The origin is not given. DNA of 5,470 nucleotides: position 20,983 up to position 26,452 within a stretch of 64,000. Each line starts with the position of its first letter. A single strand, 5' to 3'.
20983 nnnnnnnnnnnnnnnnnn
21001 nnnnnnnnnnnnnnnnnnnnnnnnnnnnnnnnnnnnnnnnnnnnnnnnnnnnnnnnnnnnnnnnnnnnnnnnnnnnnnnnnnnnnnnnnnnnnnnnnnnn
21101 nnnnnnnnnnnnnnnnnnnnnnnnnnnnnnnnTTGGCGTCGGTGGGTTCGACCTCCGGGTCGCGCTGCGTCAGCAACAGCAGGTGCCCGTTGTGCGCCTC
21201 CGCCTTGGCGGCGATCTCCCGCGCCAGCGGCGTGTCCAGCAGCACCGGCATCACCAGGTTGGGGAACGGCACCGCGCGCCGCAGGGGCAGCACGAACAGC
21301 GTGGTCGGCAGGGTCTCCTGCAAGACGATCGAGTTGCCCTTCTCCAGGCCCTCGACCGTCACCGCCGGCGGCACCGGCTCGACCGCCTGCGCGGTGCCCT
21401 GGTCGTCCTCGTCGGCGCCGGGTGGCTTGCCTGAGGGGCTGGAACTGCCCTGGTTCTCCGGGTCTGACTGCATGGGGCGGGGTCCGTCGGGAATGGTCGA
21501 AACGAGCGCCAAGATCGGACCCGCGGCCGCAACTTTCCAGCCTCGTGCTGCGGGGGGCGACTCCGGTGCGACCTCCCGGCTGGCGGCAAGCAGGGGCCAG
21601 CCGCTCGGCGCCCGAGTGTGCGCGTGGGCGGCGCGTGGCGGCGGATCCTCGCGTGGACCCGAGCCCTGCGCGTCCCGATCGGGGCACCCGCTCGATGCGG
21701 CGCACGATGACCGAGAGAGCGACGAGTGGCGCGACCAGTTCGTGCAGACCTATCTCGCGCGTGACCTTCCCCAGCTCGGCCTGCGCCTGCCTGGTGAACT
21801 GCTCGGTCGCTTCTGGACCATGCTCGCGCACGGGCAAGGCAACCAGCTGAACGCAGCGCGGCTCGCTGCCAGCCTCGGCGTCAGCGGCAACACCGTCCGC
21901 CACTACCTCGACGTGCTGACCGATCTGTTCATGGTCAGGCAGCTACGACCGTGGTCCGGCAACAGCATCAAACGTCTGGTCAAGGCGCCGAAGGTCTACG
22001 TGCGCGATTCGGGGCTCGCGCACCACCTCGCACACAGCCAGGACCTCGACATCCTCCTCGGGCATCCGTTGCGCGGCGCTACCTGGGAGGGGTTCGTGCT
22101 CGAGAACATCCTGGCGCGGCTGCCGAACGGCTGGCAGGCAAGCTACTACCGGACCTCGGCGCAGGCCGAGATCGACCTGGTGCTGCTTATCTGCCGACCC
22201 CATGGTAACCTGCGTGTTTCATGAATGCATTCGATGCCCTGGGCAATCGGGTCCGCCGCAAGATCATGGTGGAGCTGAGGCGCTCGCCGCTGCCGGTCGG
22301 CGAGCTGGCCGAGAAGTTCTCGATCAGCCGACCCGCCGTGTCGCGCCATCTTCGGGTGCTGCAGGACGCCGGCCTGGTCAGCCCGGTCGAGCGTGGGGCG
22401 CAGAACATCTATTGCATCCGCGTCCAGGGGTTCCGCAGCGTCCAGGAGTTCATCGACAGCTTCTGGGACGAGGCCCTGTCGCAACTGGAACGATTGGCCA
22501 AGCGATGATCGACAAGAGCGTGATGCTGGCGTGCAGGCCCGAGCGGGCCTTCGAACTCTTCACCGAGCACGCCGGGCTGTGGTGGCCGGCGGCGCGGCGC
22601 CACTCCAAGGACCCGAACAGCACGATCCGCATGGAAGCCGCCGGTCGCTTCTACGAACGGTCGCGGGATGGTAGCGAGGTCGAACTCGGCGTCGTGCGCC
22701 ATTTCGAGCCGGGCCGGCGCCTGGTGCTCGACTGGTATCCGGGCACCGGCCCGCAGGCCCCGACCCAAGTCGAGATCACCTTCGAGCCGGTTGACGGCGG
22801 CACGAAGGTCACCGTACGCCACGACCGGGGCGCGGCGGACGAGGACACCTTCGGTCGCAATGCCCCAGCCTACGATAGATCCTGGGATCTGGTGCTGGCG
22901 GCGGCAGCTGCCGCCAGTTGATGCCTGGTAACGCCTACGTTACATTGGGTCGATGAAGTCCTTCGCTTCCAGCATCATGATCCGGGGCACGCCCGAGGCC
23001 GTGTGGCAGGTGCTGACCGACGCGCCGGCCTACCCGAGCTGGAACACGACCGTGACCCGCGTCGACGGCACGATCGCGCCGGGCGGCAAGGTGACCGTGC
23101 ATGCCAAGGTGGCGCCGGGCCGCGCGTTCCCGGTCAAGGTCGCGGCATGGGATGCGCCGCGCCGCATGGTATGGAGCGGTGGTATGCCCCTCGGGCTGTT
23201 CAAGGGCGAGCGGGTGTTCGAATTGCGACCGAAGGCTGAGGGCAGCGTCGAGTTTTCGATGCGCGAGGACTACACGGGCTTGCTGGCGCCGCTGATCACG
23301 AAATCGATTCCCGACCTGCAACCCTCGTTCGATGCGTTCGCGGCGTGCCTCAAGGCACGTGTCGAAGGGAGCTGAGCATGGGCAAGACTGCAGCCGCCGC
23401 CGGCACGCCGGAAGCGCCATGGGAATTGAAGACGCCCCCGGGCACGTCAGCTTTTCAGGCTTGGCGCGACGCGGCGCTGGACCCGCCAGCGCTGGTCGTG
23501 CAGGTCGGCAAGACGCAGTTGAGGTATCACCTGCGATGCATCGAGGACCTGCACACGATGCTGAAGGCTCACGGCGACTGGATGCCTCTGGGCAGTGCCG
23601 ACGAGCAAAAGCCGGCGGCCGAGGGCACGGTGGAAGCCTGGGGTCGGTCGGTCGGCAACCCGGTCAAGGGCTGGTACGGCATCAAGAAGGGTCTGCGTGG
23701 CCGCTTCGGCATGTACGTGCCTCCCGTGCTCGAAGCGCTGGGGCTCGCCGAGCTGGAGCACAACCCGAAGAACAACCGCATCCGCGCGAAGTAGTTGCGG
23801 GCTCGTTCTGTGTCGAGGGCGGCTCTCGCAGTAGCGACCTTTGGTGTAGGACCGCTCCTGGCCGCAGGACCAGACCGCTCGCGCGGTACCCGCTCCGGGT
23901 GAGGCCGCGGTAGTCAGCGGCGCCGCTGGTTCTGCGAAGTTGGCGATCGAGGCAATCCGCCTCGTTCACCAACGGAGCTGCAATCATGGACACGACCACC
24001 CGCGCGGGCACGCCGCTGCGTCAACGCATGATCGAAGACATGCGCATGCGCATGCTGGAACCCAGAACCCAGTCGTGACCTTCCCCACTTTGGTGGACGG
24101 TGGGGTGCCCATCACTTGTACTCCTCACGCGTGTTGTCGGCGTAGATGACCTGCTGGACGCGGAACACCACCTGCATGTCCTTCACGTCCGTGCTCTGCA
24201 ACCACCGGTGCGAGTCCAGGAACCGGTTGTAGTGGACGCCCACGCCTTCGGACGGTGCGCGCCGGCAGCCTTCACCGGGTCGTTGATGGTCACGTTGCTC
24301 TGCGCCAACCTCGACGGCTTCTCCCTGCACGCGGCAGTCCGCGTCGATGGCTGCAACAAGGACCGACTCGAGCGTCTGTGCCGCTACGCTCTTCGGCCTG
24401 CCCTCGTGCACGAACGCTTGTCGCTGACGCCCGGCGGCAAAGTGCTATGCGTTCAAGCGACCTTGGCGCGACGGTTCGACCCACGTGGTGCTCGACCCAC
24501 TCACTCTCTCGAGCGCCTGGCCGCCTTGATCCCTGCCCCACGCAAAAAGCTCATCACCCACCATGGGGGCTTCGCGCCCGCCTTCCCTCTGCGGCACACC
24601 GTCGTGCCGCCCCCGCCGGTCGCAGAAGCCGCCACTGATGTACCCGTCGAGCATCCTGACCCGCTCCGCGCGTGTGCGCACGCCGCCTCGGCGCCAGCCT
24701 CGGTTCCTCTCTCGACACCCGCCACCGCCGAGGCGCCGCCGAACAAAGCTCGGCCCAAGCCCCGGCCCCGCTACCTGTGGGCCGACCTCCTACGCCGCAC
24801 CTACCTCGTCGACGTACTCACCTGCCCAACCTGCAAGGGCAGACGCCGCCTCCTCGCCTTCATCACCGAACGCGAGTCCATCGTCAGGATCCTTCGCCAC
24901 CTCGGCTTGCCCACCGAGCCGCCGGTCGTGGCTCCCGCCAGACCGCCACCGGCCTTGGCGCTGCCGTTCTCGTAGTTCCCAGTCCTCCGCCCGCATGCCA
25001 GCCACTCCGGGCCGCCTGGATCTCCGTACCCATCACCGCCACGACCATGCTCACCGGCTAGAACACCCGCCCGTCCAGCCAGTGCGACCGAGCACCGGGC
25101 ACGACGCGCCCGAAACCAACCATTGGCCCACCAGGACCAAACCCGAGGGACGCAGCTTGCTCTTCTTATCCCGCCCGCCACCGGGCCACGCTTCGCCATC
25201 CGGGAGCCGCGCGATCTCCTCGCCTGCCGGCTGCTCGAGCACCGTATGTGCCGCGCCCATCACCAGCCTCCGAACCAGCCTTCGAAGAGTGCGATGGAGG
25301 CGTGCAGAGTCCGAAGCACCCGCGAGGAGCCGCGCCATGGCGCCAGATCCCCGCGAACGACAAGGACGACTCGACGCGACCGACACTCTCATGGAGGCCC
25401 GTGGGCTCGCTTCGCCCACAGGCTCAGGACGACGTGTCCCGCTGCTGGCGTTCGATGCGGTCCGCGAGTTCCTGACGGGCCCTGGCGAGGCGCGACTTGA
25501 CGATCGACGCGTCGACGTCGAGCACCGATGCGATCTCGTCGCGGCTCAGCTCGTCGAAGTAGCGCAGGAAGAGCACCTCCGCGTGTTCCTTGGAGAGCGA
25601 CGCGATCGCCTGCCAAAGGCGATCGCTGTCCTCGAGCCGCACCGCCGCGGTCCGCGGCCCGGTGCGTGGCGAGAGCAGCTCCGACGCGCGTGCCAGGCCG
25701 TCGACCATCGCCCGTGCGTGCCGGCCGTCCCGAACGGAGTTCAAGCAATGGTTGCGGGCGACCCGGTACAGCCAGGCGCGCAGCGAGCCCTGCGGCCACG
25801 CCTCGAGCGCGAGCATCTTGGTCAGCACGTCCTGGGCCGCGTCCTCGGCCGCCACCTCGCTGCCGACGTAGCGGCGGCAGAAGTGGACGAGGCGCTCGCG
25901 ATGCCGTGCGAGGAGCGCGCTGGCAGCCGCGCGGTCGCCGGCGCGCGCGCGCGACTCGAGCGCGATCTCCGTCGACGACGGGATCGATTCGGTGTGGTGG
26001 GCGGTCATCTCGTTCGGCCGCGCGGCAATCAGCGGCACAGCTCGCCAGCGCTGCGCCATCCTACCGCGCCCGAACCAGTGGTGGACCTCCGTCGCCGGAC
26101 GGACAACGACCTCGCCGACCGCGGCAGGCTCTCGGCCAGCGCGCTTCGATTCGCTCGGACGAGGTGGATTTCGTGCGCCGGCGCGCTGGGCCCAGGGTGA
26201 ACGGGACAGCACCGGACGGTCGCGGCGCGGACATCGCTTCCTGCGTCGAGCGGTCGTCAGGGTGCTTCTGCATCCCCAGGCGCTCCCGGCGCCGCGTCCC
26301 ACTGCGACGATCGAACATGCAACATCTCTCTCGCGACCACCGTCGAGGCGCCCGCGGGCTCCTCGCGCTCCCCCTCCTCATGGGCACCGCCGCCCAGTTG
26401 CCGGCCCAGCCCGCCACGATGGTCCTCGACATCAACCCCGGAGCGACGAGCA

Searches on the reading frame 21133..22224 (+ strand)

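Call 66: search_protein_families(library=pfam, proteins=[window:21133-22224:+], max_evalue=0.05)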
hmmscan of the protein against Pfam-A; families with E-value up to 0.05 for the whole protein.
window:21133-22224:+ (363 aa): 3 families
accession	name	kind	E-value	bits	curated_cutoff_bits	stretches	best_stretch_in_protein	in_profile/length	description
PF13635.12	DUF4143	-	9.9e-39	133.1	28.1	1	210-351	2-145/160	Domain of unknown function (DUF4143)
PF09339.16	HTH_IclR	-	0.0015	18.7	22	1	235-270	15-50/52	IclR helix-turn-helix domain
PF08279.18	HTH_11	-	0.0054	17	25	1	231-265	9-42/55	HTH domain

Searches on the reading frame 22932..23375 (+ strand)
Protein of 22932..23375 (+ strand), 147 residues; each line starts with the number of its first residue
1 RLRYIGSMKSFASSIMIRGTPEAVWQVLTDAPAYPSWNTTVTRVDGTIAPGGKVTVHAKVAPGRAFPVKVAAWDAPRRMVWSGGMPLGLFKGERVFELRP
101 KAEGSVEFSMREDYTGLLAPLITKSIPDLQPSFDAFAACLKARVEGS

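Call 66: search_protein_families(library=pfam, proteins=[window:22932-23375:+], max_evalue=0.05)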
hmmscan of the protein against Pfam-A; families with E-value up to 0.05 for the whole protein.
window:22932-23375:+ (147 aa): 3 families
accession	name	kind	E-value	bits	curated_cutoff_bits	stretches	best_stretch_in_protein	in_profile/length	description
PF10604.15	Polyketide_cyc2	-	1.1e-15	58.7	27.4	1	8-145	1-142/142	Polyketide cyclase / dehydrase and lipid transport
PF08327.17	AHSA1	-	5.1e-06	27.2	22.1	1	20-111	3-95/125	Activator of Hsp90 ATPase homolog 1-like protein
PF03364.25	Polyketide_cyc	-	0.01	16.5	23.4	1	20-44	4-28/126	Polyketide cyclase / dehydrase and lipid transport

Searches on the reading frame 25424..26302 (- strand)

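Call 66: search_protein_families(library=pfam, proteins=[window:25424-26302:-], max_evalue=0.05)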
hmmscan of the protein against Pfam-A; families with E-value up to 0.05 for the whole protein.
window:25424-26302:- (292 aa): 4 families
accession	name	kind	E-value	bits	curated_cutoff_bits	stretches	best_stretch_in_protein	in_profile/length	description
PF04542.20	Sigma70_r2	-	2.7e-14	53.1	24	1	130-194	1-69/71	Sigma-70 region 2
PF08281.18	Sigma70_r4_2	-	5.4e-13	48.8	25.7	1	227-279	2-54/54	Sigma-70, region 4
PF04545.22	Sigma70_r4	-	7.6e-08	32.2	24.1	1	232-279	1-48/50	Sigma-70, region 4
PF07638.17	Sigma70_ECF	-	9.9e-06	26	21.1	1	119-282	11-182/185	ECF sigma factor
